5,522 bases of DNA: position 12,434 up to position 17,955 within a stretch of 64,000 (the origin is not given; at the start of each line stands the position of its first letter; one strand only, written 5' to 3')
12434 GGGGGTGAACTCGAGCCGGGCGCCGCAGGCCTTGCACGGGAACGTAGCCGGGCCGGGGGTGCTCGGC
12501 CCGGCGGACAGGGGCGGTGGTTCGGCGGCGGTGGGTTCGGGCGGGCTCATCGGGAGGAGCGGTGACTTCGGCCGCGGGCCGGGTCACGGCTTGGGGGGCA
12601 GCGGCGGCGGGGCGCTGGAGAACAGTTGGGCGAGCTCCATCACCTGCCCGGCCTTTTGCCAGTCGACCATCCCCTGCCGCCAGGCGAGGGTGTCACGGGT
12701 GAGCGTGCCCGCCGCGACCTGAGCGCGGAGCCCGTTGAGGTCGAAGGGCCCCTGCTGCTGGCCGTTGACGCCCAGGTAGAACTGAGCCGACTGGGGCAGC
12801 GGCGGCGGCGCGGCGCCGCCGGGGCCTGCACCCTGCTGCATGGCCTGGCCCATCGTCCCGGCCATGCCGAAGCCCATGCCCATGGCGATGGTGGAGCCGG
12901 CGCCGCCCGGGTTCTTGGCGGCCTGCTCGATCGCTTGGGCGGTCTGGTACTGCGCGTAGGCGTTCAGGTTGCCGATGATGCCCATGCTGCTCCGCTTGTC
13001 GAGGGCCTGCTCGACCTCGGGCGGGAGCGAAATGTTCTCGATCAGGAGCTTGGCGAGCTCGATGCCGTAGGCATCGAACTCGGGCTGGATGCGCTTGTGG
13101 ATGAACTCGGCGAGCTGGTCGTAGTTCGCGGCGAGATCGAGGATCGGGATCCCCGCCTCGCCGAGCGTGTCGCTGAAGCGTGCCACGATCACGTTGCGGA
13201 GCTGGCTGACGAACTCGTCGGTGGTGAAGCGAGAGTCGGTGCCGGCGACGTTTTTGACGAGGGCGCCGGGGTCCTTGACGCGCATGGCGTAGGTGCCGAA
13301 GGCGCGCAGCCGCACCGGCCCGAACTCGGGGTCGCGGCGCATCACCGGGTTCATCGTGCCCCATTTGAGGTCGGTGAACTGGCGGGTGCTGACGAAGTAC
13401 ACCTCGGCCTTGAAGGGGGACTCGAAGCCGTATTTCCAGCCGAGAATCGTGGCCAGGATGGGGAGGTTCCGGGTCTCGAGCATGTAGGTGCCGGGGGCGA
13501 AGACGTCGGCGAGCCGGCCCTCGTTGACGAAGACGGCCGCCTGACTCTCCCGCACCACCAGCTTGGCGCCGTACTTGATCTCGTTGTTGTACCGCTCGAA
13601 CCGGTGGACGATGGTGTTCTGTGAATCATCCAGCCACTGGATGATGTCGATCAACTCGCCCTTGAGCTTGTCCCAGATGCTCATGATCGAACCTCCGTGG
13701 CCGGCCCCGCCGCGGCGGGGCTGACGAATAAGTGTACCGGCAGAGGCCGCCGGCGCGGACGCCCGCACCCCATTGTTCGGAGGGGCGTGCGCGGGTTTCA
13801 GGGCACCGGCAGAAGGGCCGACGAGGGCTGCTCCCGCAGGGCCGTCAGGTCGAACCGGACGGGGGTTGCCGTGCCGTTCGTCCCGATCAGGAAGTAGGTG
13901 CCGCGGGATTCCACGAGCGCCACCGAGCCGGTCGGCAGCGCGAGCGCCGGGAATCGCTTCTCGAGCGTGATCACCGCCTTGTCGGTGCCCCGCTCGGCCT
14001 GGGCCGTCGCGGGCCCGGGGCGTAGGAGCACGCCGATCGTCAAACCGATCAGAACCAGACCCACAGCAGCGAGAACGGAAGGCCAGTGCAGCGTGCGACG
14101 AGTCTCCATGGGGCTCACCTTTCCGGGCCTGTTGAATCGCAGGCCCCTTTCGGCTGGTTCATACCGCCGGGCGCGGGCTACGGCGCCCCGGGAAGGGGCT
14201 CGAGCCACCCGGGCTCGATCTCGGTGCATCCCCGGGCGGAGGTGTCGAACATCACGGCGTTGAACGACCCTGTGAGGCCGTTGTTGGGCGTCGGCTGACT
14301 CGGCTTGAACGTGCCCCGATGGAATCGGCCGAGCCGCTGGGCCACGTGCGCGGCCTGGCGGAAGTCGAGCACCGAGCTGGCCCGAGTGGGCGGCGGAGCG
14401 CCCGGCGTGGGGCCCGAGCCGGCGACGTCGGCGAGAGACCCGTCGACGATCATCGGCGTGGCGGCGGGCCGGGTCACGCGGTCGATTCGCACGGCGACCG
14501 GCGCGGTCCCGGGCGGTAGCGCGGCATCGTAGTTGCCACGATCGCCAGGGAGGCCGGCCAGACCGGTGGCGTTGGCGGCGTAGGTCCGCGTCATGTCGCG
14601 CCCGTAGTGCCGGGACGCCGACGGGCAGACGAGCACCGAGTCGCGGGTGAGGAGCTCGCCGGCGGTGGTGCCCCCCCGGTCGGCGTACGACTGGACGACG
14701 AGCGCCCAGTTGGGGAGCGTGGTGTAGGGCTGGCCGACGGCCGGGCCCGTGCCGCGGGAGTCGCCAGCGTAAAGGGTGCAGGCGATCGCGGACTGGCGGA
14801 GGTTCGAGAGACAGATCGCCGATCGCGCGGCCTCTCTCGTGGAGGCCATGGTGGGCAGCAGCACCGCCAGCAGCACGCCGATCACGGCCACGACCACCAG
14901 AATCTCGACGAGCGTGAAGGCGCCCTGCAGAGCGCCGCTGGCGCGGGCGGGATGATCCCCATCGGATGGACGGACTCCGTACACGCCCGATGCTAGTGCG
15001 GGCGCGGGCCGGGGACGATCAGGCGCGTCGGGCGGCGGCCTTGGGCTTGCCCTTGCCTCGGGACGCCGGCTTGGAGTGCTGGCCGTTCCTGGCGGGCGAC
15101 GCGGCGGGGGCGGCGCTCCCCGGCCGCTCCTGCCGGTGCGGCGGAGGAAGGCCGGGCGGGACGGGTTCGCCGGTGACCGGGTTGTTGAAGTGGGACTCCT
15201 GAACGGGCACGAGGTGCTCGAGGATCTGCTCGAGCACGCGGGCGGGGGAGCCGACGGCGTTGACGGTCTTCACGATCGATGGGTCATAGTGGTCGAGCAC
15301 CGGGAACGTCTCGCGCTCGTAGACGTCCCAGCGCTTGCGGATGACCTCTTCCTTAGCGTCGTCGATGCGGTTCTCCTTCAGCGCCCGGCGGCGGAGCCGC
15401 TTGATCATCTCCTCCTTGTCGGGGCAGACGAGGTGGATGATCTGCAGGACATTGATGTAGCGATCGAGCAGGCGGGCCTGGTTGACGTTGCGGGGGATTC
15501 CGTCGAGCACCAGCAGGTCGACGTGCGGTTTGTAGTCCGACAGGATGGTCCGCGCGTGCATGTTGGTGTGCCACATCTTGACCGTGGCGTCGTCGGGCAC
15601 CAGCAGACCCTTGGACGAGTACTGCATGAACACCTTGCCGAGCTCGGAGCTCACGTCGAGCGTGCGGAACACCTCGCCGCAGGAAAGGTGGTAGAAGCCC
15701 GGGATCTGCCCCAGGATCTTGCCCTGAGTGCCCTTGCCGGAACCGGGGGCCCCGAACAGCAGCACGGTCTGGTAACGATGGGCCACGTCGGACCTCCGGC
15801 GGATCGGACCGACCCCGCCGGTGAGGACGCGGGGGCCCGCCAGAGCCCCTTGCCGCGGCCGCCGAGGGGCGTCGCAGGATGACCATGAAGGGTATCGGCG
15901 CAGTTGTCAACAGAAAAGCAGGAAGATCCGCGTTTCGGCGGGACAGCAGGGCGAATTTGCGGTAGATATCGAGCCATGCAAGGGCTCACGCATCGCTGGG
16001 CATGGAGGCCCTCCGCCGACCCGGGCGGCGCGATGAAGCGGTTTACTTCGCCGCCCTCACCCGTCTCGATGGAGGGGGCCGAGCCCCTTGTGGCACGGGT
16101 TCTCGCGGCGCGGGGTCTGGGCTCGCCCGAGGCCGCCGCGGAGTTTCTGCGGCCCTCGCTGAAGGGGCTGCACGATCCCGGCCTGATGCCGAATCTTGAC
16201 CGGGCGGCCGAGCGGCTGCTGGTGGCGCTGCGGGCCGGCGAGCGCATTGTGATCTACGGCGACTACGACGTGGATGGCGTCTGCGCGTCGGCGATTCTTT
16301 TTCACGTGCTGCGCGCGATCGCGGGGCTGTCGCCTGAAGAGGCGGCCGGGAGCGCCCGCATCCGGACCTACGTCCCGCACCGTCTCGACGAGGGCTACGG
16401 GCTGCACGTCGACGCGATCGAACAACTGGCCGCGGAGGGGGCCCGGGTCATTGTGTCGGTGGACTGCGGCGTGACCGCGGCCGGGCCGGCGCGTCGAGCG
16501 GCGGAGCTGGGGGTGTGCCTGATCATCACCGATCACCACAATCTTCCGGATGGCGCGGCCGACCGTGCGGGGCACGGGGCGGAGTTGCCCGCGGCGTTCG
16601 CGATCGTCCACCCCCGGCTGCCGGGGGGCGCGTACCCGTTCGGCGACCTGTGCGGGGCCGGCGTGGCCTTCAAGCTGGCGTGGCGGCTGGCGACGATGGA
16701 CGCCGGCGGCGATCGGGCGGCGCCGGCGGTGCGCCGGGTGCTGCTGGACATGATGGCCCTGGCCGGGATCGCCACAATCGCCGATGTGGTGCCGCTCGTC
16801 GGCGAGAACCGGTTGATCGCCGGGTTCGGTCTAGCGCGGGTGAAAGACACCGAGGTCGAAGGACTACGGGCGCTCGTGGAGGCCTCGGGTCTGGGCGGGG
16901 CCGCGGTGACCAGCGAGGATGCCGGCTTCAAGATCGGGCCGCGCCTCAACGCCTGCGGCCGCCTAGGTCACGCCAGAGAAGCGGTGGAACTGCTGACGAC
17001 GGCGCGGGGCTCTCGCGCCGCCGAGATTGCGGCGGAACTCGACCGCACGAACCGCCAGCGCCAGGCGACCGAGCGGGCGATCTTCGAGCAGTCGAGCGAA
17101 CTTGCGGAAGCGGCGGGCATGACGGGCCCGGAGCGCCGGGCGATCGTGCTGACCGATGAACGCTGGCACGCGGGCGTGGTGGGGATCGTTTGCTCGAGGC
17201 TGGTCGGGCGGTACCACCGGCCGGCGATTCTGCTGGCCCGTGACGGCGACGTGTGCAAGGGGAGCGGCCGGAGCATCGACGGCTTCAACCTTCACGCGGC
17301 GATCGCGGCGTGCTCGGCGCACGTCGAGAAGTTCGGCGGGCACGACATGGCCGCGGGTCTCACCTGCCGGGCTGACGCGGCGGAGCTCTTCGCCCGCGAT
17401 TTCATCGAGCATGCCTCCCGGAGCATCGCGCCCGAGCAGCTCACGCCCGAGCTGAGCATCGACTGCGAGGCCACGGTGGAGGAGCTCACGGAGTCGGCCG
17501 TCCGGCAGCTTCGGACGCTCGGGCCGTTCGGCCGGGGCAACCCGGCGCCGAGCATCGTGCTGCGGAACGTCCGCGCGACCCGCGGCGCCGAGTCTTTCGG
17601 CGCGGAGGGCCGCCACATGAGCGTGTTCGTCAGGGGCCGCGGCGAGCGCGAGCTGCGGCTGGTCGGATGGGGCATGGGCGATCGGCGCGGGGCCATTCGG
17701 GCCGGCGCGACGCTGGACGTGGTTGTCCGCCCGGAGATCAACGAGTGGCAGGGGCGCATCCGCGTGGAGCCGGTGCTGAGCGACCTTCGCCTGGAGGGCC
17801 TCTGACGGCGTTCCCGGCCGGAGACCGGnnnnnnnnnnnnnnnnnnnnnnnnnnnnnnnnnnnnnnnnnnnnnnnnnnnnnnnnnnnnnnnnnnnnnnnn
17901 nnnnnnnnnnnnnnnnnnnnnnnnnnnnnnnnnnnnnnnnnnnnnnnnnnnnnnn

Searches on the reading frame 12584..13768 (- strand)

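Call 15: search_protein_families(library=pfam, proteins=[window:12584-13768:-], max_evalue=0.001)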
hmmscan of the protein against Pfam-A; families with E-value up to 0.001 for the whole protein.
window:12584-13768:- (394 aa): 3 families
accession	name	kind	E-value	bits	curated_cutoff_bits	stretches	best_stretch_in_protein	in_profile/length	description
PF13421.11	Band_7_1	-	1.4e-103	345.5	24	1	54-264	1-211/211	SPFH domain-Band 7 family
PF14237.11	GYF_2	-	2.6e-19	69.2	25.8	1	331-379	2-50/50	GYF domain 2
PF01145.31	Band_7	-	6.9e-19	69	23.6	1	71-273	2-166/176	SPFH domain / Band 7 family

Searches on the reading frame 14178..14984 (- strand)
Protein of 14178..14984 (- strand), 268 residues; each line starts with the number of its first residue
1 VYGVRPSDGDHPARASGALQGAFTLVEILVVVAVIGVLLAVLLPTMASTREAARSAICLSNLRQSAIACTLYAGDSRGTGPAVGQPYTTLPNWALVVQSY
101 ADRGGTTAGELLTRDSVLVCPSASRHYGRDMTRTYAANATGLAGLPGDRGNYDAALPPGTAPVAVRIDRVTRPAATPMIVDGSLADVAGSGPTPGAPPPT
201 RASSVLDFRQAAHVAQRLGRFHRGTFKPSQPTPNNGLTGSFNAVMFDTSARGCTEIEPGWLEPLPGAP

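Call 15: search_protein_families(library=pfam, proteins=[window:14178-14984:-], max_evalue=0.001)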
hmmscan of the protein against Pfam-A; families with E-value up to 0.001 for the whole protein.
window:14178-14984:- (268 aa): 1 family
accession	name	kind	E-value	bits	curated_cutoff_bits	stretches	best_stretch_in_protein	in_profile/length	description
PF07963.17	N_methyl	-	0.0003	20.7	21.2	1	20-43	4-27/27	Prokaryotic N-terminal methylation motif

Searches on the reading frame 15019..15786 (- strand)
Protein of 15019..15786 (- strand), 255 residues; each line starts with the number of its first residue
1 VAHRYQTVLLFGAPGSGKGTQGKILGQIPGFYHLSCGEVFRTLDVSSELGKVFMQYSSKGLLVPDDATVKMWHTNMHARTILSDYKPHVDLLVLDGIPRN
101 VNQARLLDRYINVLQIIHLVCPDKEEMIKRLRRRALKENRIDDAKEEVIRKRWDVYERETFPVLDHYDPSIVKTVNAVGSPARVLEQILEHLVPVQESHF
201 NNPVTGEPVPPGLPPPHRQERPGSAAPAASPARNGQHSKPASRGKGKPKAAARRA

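Call 15: search_protein_families(library=pfam, proteins=[window:15019-15786:-], max_evalue=0.001)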
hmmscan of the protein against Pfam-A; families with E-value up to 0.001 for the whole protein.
window:15019-15786:- (255 aa): 4 families
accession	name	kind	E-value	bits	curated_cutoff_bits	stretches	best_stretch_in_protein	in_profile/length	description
PF00406.28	ADK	-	2.3e-25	90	26.8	1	10-168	1-147/151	Adenylate kinase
PF13207.12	AAA_17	-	1e-13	52.2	27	1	11-150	1-136/136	AAA domain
PF13238.12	AAA_18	-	3e-08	34.6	29.4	1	8-147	1-124/128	AAA domain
PF13671.12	AAA_33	-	5.3e-05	24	27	1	8-157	2-141/143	AAA domain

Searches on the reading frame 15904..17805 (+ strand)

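Call 15: search_protein_families(library=pfam, proteins=[window:15904-17805:+], max_evalue=0.001)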
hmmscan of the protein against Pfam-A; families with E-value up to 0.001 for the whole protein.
window:15904-17805:+ (633 aa): 3 families
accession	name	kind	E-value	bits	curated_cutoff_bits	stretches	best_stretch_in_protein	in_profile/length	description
PF17768.7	RecJ_OB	-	4.4e-23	81.8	27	1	519-624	1-104/107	RecJ OB domain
PF01368.27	DHH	-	1.2e-17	64.8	28.1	1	114-286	1-123/125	DHH family, N-terminal domain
PF02272.25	DHHA1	-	6.6e-15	55.9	25.9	1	413-498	4-94/102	DHHA1 domain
